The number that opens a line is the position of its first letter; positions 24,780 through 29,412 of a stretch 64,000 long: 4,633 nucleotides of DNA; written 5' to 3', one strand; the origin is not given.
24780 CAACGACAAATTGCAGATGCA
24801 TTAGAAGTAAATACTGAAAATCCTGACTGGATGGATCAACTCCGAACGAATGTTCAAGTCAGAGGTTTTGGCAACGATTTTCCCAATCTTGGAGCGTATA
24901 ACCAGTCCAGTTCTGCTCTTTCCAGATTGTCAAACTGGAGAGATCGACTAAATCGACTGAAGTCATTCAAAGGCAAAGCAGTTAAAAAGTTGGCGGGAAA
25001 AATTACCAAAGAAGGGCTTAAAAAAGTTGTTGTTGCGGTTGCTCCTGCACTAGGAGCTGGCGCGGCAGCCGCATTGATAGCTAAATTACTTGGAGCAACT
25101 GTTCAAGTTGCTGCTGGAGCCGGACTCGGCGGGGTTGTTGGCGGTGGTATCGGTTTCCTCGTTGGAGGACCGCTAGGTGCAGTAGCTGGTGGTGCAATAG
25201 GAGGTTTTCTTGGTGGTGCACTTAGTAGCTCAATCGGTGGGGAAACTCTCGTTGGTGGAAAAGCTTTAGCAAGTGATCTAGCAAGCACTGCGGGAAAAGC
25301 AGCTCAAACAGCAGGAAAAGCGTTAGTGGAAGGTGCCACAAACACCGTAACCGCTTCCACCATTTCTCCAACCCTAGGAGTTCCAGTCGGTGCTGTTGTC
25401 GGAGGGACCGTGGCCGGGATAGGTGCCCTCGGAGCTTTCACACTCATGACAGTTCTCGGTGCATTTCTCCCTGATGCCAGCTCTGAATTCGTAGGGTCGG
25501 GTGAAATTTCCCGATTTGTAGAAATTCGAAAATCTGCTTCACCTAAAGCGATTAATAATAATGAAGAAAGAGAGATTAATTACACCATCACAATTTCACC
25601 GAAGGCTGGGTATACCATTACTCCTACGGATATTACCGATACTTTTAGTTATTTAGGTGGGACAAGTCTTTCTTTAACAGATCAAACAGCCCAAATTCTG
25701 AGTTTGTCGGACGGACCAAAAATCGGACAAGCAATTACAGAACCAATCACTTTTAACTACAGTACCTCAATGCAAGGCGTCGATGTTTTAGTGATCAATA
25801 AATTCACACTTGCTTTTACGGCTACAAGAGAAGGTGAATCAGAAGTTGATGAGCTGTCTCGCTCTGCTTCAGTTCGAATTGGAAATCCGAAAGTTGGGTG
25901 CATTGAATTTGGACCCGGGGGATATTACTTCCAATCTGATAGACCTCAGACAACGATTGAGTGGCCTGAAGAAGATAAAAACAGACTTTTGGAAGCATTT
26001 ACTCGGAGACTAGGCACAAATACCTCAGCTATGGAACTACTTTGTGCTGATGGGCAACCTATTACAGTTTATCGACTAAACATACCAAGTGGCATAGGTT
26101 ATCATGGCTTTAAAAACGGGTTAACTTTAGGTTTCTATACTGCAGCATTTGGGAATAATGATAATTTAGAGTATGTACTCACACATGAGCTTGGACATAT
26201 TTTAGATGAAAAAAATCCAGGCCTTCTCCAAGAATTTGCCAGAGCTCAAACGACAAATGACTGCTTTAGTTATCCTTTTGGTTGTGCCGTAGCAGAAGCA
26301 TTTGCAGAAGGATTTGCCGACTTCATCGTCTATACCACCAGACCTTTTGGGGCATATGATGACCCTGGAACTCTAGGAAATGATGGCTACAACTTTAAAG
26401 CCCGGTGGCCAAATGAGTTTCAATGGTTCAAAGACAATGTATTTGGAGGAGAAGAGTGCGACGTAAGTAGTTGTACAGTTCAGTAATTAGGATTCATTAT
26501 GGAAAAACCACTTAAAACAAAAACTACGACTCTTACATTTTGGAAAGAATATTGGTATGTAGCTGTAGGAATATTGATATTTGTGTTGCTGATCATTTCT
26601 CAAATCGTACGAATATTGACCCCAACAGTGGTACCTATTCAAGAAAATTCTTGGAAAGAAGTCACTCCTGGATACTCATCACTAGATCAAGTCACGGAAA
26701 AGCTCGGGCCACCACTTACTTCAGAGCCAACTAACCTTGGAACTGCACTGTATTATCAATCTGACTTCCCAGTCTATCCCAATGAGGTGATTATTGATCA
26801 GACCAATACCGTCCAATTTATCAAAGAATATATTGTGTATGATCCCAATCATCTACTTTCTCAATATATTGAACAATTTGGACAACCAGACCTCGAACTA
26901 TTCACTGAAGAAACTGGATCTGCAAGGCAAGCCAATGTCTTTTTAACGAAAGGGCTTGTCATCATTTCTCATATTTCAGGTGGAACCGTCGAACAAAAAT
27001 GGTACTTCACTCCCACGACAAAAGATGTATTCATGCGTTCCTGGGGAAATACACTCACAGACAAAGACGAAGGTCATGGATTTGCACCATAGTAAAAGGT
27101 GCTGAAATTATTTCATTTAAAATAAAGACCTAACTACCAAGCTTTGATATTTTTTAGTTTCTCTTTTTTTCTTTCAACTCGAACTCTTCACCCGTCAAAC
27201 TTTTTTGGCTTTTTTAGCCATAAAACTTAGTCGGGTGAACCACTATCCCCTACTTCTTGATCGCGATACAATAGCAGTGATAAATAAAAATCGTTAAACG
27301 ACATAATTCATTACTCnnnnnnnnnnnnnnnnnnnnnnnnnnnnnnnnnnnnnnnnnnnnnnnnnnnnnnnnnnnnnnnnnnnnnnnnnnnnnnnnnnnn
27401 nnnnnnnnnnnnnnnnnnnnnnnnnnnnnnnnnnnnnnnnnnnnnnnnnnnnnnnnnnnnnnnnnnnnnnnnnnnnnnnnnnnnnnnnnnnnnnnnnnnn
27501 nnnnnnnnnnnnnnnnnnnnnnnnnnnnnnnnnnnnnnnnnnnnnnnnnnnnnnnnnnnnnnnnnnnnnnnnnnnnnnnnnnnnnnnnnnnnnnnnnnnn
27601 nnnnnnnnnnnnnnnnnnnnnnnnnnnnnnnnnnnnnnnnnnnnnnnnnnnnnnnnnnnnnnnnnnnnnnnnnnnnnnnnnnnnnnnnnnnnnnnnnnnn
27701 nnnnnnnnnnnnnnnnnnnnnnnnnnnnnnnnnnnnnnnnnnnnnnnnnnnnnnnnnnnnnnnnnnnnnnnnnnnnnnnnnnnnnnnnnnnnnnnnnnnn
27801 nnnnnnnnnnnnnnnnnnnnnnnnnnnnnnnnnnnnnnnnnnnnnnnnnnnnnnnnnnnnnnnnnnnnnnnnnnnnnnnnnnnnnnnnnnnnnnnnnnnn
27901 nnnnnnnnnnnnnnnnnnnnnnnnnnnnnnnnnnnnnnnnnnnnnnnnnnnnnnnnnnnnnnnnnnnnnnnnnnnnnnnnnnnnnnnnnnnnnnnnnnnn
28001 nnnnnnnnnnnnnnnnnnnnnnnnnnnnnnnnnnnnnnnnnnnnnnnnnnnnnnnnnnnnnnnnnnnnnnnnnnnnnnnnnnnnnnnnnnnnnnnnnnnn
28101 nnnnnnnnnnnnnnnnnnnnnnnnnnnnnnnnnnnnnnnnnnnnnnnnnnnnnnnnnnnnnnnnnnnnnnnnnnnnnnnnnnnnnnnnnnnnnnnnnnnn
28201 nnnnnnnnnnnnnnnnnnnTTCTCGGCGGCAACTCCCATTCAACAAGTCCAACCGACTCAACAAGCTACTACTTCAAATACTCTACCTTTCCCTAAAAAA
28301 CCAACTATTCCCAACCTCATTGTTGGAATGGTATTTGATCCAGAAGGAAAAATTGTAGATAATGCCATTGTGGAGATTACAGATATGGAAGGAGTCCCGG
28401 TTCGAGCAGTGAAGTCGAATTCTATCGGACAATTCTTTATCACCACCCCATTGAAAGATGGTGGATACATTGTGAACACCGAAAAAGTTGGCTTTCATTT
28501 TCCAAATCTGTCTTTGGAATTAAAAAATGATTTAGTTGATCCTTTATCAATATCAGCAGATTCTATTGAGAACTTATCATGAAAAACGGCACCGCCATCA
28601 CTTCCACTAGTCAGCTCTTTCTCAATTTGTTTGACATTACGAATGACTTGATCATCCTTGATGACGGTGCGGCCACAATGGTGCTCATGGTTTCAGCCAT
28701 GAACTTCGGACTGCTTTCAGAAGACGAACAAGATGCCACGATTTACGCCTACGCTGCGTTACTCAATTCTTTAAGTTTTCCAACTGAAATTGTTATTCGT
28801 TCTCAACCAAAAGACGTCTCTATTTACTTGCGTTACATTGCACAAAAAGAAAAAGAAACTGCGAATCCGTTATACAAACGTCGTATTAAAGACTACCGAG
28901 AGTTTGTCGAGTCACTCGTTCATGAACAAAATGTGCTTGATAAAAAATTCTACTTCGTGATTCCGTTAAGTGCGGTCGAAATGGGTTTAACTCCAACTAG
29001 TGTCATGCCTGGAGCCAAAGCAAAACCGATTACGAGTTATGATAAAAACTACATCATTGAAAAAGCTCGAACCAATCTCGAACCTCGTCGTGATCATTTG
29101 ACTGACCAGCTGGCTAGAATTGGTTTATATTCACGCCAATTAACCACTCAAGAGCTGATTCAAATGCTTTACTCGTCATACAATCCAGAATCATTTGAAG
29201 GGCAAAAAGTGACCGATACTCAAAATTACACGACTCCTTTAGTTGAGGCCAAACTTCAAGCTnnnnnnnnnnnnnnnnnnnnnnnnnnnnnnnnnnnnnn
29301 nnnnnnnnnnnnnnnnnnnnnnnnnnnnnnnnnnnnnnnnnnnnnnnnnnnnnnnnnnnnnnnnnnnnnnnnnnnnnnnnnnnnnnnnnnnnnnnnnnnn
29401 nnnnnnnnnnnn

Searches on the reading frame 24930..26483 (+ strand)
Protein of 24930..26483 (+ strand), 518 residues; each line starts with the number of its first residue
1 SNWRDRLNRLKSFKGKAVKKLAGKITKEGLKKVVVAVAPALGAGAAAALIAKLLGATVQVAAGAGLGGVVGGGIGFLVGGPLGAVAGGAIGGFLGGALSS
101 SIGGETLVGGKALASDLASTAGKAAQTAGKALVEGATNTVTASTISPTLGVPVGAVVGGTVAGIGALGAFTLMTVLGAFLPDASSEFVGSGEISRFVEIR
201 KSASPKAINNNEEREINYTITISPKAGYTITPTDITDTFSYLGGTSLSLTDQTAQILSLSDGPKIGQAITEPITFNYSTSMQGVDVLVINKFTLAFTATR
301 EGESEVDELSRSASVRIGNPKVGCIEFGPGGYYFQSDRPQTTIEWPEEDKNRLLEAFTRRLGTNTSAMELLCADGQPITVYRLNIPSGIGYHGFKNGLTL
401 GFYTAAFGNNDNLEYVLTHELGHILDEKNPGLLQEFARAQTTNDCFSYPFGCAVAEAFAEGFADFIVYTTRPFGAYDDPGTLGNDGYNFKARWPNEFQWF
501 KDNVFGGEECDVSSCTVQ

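Call 43: find_homologous_proteins(query=window:24930-26483:+, max_evalue=0.001)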
Query window:24930-26483:+ (518 aa): 1 proteins with E <= 0.001 among 8000 candidates.
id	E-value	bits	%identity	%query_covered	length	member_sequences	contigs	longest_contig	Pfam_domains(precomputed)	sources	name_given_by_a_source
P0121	1.9e-60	223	36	71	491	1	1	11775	-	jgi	jgi:hypothetical protein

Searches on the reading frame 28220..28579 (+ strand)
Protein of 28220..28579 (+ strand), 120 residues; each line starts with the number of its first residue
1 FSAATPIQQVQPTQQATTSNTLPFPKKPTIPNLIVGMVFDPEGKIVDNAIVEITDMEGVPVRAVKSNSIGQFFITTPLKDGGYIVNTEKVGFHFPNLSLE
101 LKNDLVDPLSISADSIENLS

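Call 68: search_protein_families(library=pfam, alignment_id=A6, max_evalue=0.01)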
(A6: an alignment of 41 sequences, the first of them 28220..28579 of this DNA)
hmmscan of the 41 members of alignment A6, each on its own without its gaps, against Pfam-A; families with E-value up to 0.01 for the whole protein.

A. member 1, window:28220-28579:+ (120 aa): 1 family
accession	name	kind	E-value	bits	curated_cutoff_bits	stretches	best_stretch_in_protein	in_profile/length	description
PF13620.12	CarboxypepD_reg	-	6.5e-06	26.8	32.3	1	34-93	2-60/82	Carboxypeptidase regulatory-like domain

B. families by the number of members that match (of 41 scanned): 9 families
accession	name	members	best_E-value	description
PF13620.12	CarboxypepD_reg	41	1.2e-09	Carboxypeptidase regulatory-like domain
PF09430.16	EMC7_beta-sandw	9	2.3e-05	ER membrane protein complex subunit 7, beta-sandwich domain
PF17210.9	SdrD_B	6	0.00015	SdrD B-like domain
PF22902.2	NOMO1-like_9th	5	0.0016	BOS complex subunit NOMO1-like, beta sandwich domain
PF13715.12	CarbopepD_reg_2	3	0.0012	CarboxypepD_reg-like domain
PF17802.7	SpaA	2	0.0038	Prealbumin-like fold domain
PF18962.6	Por_Secre_tail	2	0.0054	Secretion system C-terminal sorting domain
PF19077.6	Big_13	1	0.0044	Bacterial Ig-like domain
PF20608.4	Phage_tube_C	1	0.0052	Phage tail tube protein C-terminal domain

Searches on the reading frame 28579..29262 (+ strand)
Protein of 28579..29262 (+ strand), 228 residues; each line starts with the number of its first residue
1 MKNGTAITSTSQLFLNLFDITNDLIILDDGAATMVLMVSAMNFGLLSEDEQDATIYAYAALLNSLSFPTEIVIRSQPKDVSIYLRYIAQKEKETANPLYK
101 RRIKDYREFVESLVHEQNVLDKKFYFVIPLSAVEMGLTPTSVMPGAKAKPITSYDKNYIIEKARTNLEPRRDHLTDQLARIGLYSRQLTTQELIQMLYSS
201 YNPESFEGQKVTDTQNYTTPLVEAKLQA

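Call 16: search_solved_structures(query=A2, max_evalue=10, show_alignments=3)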
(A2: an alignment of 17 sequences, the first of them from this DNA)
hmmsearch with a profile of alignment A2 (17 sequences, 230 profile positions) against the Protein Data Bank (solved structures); distinct sequences matched with E-value up to 10: 0.

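Call 19: find_related_loci(query=A2, collection=genome_contigs, flank=10000)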
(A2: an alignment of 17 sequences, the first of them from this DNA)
Query A2 (228 aa) in genome_contigs; peptide patterns used: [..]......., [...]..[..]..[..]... (x = any residue, [..] = any of these).
409 stretches matched a pattern; 301 encode a relative of the query (tblastn E <= 1e-3); the best 80 are kept; 80 distinct loci.
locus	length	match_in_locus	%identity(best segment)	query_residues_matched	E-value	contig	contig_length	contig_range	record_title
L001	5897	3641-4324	75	1-228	3e-119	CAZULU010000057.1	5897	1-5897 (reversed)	MAG TPA_asm: uncultured Pseudomonadales bacterium isolate SRP193661_co1_10 genome assembly, contig: NODE_13505_length_58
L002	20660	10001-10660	77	9-228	2e-115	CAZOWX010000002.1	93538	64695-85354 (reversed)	MAG TPA_asm: uncultured Pseudomonadales bacterium isolate SRP286056_co2_574 genome assembly, contig: NODE_225_length_935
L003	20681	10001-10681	75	2-228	2e-114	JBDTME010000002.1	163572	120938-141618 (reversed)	MAG: Patescibacteria group bacterium isolate cluster3_bin.119 NODE_98_length_163572_cov_14.418947, whole genome shotgun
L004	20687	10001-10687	57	1-228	2e-88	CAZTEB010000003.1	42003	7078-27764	MAG TPA_asm: uncultured Pseudomonadales bacterium isolate SRP334346_co1_115 genome assembly, contig: NODE_965_length_420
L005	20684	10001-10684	57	1-227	6e-88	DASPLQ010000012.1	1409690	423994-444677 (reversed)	MAG TPA_asm: Vitreimonas sp. isolate SMAG_U12069 k141_91001, whole genome shotgun sequence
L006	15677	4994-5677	56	1-227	2e-87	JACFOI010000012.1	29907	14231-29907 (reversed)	MAG: Patescibacteria group bacterium isolate BROCD046 NODE_1262_length_29907_cov_8.048171, whole genome shotgun sequence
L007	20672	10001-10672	57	6-228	2e-87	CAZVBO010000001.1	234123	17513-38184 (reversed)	MAG TPA_asm: uncultured Pseudomonadales bacterium isolate SRP304446_co1_134 genome assembly, contig: NODE_6_length_23412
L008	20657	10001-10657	58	10-227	1e-86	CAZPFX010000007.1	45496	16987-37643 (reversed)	MAG TPA_asm: uncultured Pseudomonadales bacterium isolate SRP118108_co5_543 genome assembly, contig: NODE_486_length_454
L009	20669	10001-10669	58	7-228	5e-87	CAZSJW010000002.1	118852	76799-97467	MAG TPA_asm: uncultured Pseudomonadales bacterium isolate SRP286056_co2_78 genome assembly, contig: NODE_132_length_1188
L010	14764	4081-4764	56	1-227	2e-86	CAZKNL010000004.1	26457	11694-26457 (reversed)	MAG TPA_asm: uncultured Pseudomonadales bacterium isolate SRP200132_co2_242 genome assembly, contig: NODE_1387_length_26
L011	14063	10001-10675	58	4-227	1e-86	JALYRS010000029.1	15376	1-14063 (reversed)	MAG: bacterium isolate MDV bin95 SD1455_NODE_518_length_15376_cov_0.985507, whole genome shotgun sequence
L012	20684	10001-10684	59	1-227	6e-86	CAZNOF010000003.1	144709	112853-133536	MAG TPA_asm: uncultured Pseudomonadales bacterium isolate SRP170004_co1_5 genome assembly, contig: NODE_110_length_14470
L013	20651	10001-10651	59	7-222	1e-85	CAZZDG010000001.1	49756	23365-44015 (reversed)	MAG TPA_asm: uncultured Pseudomonadales bacterium isolate binchicken_co321_113 genome assembly, contig: NODE_192_length_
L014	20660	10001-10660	57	10-228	3e-85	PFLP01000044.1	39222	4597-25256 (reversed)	MAG: Candidatus Pacebacteria bacterium CG_4_10_14_0_8_um_filter_42_14 CG_4_10_14_0.8_um_filter_scaffold_382_c, whole gen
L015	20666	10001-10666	57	7-227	6e-85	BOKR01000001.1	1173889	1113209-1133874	MAG: Patescibacteria group bacterium BroJett025 DNA, sequence1, whole genome shotgun sequence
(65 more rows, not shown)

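Call 24: predict_structure(alignment_id=A2)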
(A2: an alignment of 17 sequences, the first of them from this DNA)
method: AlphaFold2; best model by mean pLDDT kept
length: 228 residues; sequences in the alignment: 17
mean_pLDDT: 70.5   pTM: 0.62
mean pLDDT of the five models: 70.5, 69.9, 69.4, 69.4, 66.1
residues with pLDDT >= 90: 32; 70-90: 103; 50-70: 49; < 50: 44
segments of 3 or more residues with pLDDT < 50: 1-14, 141-144, 203-228
pLDDT, mean of each block of 10 residues (from residue 1): 37 64 88 85 60 68 75 71 81 91 86 67 82 76 56 86 93 86 84 75 41 32 28
secondary structure, 60 per line:
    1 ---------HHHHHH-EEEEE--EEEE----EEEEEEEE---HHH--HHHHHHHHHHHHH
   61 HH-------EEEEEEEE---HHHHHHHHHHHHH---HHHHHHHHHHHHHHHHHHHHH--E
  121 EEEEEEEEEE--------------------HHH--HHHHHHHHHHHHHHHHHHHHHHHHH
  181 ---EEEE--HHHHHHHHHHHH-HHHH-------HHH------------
elements in order: H10-15 E17-21 E24-27 E32-39 H48-62 E70-77 H81-93 H97-117 E120-130 H156-180 E184-187 H190-201 H203-206

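Call 30: fold_search(model_id=the predicted structure, library=pdb)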
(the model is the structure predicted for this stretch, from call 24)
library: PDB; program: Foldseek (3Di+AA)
matches with E <= 10: 420; with E <= 0.001: 0
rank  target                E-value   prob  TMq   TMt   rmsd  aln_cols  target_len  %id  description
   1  7o42_A                1.3e-02  0.97  0.36  0.11   8.1       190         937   14  TrwK/VirB4unbound trimer of dimers complex (with Hcp1) from the R388 type IV secretion system determined by cryo-EM. (released 2022-06-22)
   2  7o41_B                2.3e-02  0.87  0.32  0.13  10.0       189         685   15  Hexameric composite model of the Inner Membrane Complex (IMC) with the Arches from the fully-assembled R388 type IV se (released 2022-06-22)
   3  8rtb_A                3.8e-02  0.90  0.40  0.15   7.7       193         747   15  Extended inner membrane complex (IMC) protomer structure (TrwM/VirB3-TrwK/VirB4-TrwI/VirB6-TrwG/VirB8-TrwE/VirB10) fro (released 2024-06-19)
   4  8rtd_O                3.8e-02  0.90  0.40  0.14   7.7       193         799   15  Stalk-Arches-IMC structure from the fully-assembled R388 type IV secretion system determined by cryo-EM. (released 2024-06-19)
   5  8rtd_T                3.8e-02  0.90  0.40  0.14   7.7       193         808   15  Stalk-Arches-IMC structure from the fully-assembled R388 type IV secretion system determined by cryo-EM. (released 2024-06-19)
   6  7o43_A                7.5e-02  0.75  0.34  0.12   8.6       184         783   14  TrwK/VirB4unbound dimer complex from R388 type IV secretion system determined by cryo-EM. (released 2022-06-22)
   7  7o41_A                8.0e-02  0.85  0.42  0.15   7.0       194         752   13  Hexameric composite model of the Inner Membrane Complex (IMC) with the Arches from the fully-assembled R388 type IV se (released 2022-06-22)
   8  7o43_B                1.0e-01  0.69  0.35  0.12   9.0       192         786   11  TrwK/VirB4unbound dimer complex from R388 type IV secretion system determined by cryo-EM. (released 2022-06-22)
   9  7o42_E                1.3e-01  0.69  0.35  0.11   8.7       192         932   14  TrwK/VirB4unbound trimer of dimers complex (with Hcp1) from the R388 type IV secretion system determined by cryo-EM. (released 2022-06-22)
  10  4di6_E                1.7e-01  0.20  0.18  0.23  15.1       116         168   13  crystal structure of nucleoside-diphosphate kinase from Borrelia burgdorferi (released 2012-02-08)
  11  8rtd_g                2.1e-01  0.66  0.38  0.14   7.6       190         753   15  Stalk-Arches-IMC structure from the fully-assembled R388 type IV secretion system determined by cryo-EM. (released 2024-06-19)
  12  4di6_C                2.1e-01  0.14  0.18  0.23  19.8       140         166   15  crystal structure of nucleoside-diphosphate kinase from Borrelia burgdorferi (released 2012-02-08)
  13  7ejb                  2.4e-01  0.14  0.16  0.14  12.0       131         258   14  Crystal structure of juvenile hormone acid methyltransferase JHAMT mutant Q15E (released 2022-04-13)
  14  7ebx                  2.4e-01  0.12  0.16  0.15  14.0       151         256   14  Crystal structure of juvenile hormone acid methyltransferase JHAMT in complex with S-adenosyl-L-homocysteine. (released 2021-09-29)
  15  2cwk_A                2.5e-01  0.15  0.17  0.23  13.8       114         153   10  Crystal structure of nucleotide diphosphate kinase from Pyrococcus horikoshii (released 2005-12-21)
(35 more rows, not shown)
